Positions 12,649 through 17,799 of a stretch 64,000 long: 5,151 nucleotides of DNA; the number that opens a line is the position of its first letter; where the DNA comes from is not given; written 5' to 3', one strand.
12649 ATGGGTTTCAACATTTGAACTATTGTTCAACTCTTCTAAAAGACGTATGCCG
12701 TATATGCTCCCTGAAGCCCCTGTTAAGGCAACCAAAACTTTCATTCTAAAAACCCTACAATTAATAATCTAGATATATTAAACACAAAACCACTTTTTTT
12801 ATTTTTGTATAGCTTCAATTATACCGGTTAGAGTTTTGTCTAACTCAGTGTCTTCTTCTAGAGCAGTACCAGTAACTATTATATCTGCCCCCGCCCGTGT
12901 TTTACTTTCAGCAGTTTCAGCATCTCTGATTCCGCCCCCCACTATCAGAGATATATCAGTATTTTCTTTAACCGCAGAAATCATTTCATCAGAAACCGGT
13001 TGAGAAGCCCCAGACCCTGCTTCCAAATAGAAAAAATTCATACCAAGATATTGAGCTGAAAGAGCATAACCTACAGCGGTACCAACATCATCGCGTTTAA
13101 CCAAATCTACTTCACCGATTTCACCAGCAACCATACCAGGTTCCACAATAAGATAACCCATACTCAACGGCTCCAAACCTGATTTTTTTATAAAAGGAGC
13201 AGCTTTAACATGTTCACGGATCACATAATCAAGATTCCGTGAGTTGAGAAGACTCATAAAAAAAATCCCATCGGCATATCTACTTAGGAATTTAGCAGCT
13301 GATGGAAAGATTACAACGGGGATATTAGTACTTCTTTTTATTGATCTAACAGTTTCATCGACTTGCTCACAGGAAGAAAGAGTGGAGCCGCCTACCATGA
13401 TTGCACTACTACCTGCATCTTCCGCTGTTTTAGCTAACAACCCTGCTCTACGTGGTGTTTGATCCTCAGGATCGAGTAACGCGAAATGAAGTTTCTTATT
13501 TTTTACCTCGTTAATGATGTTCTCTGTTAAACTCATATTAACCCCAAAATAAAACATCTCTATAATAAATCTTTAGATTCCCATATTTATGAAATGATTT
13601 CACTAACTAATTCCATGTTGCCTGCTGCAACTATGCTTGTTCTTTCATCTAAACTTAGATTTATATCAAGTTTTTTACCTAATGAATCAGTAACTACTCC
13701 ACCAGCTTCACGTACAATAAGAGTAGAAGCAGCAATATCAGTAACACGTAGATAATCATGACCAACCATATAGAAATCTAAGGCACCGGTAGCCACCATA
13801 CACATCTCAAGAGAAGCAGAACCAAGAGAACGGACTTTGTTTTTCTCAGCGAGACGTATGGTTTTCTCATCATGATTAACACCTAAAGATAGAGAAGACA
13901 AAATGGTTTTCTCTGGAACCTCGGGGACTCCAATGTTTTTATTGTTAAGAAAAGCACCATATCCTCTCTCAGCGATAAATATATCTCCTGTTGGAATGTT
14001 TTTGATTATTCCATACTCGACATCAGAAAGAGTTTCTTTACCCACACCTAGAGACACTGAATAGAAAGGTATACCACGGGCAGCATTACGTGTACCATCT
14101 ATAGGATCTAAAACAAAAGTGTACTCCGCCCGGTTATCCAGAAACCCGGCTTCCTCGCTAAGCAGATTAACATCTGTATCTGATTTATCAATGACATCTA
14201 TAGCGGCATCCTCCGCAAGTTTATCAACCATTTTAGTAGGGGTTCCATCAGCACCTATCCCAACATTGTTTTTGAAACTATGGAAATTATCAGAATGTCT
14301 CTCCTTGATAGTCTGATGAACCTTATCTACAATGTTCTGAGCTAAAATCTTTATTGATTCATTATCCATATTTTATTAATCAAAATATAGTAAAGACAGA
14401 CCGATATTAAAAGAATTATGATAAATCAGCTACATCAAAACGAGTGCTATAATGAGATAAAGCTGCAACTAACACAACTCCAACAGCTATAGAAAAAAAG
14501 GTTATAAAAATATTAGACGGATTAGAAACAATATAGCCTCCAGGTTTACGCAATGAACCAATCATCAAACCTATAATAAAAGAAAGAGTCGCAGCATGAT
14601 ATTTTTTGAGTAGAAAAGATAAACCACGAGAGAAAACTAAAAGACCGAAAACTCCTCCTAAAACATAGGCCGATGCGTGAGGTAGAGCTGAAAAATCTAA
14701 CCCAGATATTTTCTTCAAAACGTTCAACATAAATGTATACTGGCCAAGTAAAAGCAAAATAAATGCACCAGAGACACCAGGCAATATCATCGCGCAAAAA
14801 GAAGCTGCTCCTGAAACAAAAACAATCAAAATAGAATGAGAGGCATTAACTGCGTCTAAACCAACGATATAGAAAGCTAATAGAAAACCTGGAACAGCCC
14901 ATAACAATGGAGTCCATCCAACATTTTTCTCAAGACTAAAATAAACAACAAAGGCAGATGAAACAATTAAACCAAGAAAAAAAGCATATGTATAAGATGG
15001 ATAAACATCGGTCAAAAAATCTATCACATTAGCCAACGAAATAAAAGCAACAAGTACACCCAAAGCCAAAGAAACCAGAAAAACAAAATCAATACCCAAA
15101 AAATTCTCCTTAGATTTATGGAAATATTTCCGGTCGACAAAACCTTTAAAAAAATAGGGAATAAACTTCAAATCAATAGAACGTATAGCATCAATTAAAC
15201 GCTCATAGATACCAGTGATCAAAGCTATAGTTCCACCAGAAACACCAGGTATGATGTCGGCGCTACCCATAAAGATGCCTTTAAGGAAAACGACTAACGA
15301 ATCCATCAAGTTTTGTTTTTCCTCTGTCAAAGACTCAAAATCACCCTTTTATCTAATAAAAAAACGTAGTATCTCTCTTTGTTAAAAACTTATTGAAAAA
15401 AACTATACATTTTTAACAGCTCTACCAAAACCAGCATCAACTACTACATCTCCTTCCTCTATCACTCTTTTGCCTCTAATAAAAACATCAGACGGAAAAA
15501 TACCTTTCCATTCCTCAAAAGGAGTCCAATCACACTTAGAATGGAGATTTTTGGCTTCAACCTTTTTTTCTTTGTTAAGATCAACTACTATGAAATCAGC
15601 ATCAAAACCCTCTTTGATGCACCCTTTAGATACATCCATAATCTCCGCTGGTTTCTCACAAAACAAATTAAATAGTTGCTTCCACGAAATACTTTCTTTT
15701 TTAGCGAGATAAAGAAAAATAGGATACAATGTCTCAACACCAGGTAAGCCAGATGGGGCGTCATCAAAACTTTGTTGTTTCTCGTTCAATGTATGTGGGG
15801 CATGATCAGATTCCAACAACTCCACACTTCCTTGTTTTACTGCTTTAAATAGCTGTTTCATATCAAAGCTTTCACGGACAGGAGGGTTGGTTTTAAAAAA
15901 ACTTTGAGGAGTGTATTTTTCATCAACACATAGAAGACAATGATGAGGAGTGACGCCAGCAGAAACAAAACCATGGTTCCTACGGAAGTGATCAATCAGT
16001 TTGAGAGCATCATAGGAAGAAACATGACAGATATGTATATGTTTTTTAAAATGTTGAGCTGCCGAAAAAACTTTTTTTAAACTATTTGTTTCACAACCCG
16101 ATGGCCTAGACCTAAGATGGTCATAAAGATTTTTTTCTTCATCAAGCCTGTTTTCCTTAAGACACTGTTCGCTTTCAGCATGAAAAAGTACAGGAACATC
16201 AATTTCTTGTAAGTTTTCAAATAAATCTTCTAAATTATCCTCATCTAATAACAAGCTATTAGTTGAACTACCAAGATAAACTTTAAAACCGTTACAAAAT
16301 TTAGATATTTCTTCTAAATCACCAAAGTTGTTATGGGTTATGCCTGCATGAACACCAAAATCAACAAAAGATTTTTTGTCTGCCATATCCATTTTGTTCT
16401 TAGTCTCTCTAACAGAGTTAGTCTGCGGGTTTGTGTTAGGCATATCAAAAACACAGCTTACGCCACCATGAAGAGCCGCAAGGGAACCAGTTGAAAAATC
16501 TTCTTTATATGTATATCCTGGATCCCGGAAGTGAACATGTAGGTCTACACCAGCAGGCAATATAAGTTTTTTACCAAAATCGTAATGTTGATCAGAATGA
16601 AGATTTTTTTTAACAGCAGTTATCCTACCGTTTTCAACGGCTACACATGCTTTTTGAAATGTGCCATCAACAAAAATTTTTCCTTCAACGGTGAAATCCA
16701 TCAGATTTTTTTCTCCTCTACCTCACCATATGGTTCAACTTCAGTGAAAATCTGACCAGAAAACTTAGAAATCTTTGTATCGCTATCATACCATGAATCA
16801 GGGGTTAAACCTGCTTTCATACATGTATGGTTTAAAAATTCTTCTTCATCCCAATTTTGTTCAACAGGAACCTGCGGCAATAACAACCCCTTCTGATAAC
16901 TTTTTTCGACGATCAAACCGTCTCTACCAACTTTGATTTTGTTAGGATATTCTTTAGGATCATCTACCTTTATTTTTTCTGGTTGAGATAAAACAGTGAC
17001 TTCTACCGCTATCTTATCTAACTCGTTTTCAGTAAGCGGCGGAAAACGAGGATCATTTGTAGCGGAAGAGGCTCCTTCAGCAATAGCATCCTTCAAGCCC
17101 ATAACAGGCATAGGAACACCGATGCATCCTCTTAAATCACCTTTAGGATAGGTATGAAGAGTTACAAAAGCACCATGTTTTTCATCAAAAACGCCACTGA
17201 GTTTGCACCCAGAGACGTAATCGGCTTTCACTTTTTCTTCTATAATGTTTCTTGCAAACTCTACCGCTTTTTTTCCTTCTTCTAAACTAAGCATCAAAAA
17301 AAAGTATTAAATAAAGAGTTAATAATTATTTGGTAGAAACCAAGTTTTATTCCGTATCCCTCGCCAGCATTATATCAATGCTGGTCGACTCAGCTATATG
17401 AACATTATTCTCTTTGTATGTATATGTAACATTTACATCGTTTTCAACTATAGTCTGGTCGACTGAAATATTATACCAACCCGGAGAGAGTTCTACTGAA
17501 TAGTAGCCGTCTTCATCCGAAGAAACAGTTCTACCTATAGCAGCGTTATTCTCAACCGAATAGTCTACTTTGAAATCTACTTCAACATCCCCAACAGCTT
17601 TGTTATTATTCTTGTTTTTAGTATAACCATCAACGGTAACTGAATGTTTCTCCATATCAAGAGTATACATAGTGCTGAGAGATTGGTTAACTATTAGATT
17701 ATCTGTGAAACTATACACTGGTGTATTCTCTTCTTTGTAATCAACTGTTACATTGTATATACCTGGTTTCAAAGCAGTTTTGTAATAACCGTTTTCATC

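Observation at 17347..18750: AglB oligosaccharyltransferase with ~450-aa C-terminal extension of four Cna-B/CarboxypepD_reg-like repeats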

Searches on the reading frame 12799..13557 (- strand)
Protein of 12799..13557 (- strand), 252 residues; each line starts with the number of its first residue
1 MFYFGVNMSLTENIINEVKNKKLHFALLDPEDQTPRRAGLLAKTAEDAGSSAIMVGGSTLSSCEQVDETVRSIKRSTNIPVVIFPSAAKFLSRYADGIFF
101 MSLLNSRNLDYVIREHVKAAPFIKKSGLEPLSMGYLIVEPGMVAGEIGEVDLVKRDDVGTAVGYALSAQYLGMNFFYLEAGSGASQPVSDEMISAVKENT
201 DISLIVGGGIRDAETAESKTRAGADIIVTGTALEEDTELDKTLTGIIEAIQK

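Call 22: search_protein_families(library=pfam, proteins=[window:12799-13557:-], max_evalue=0.001)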
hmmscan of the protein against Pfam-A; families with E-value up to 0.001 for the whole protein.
window:12799-13557:- (252 aa): 4 families
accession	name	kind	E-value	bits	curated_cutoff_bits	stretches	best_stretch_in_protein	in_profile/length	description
PF01884.23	PcrB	-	2.3e-57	194.5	23.9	1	19-248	4-224/226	PcrB family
PF00977.27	His_biosynth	-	1.2e-08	35.2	23.6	1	181-242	53-114/228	Histidine biosynthesis protein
PF05690.20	ThiG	-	0.00015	21.6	23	0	188-237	162-211/247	Thiazole biosynthesis protein ThiG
PF00290.26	Trp_syntA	-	0.00016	21.1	27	0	189-236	186-232/259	Tryptophan synthase alpha chain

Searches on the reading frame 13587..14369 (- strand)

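Call 22: search_protein_families(library=pfam, proteins=[window:13587-14369:-], max_evalue=0.001)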
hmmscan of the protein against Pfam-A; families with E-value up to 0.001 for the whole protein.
window:13587-14369:- (260 aa): 1 family
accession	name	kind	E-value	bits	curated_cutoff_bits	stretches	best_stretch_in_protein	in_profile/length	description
PF00459.30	Inositol_P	-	5.6e-37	128.1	27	1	3-249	2-254/271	Inositol monophosphatase family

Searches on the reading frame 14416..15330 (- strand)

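Call 22: search_protein_families(library=pfam, proteins=[window:14416-15330:-], max_evalue=0.001)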
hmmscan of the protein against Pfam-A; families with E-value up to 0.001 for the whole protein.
window:14416-15330:- (304 aa): 1 family
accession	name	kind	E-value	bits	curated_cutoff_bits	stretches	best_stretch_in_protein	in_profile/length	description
PF04018.18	VCA0040-like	-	2.3e-65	221.1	26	1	21-262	1-227/246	Undecaprenyl phosphate translocase-like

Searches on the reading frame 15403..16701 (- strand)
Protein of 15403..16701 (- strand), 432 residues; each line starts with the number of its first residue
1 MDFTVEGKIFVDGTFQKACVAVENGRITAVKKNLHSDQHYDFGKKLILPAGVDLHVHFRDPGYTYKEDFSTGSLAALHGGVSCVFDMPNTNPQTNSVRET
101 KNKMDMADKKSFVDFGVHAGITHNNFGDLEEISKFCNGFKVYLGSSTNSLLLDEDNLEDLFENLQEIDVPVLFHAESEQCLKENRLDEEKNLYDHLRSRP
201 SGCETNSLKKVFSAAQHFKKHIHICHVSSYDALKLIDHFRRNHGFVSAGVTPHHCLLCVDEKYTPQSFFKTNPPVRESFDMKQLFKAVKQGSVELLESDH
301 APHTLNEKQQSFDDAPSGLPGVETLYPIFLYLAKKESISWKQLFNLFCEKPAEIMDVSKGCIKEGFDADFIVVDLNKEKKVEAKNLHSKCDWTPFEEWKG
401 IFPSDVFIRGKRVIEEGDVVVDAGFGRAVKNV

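Call 22: search_protein_families(library=pfam, proteins=[window:15403-16701:-], max_evalue=0.001)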
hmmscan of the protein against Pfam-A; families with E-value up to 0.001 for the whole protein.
window:15403-16701:- (432 aa): 2 families
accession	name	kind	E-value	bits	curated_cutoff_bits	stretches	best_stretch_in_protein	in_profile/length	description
PF01979.26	Amidohydro_1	-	8.3e-19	68.5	25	1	47-413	2-345/345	Amidohydrolase family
PF07969.17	Amidohydro_3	-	4e-06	27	29.7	0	334-389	403-459/472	Amidohydrolase family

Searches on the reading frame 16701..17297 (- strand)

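Call 22: search_protein_families(library=pfam, proteins=[window:16701-17297:-], max_evalue=0.001)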
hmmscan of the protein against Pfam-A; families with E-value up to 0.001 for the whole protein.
window:16701-17297:- (198 aa): 1 family
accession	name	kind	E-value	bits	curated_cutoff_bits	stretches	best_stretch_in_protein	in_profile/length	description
PF01871.22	AMMECR1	-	6.3e-53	179.1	25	1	12-184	1-168/168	AMMECR1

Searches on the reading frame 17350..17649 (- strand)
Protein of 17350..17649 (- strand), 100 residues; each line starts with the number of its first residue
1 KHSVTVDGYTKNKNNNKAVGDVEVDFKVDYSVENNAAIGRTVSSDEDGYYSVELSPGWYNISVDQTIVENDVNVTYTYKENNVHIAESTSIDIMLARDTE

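Call 32: search_protein_families(library=pfam, proteins=[window:17350-17649:-], max_evalue=1)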
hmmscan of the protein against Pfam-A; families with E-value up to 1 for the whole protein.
window:17350-17649:- (100 aa): 5 families
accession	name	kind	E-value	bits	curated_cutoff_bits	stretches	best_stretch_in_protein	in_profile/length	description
PF13620.12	CarboxypepD_reg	-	0.00061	20.5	32.3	1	35-69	25-60/82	Carboxypeptidase regulatory-like domain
PF23194.1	NOMO_5th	-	0.0014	19.5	27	1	27-89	20-83/89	NOMO fifth transthyretin-like domain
PF17210.9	SdrD_B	-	0.0055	17.3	29.7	1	14-77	19-75/112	SdrD B-like domain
PF16411.10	SusF_SusE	-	0.021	15.6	27.5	1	33-89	59-112/167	Outer membrane protein SusF_SusE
PF11008.14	DUF2846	-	0.037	14.5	34.3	1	43-75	35-67/92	Protein of unknown function (DUF2846)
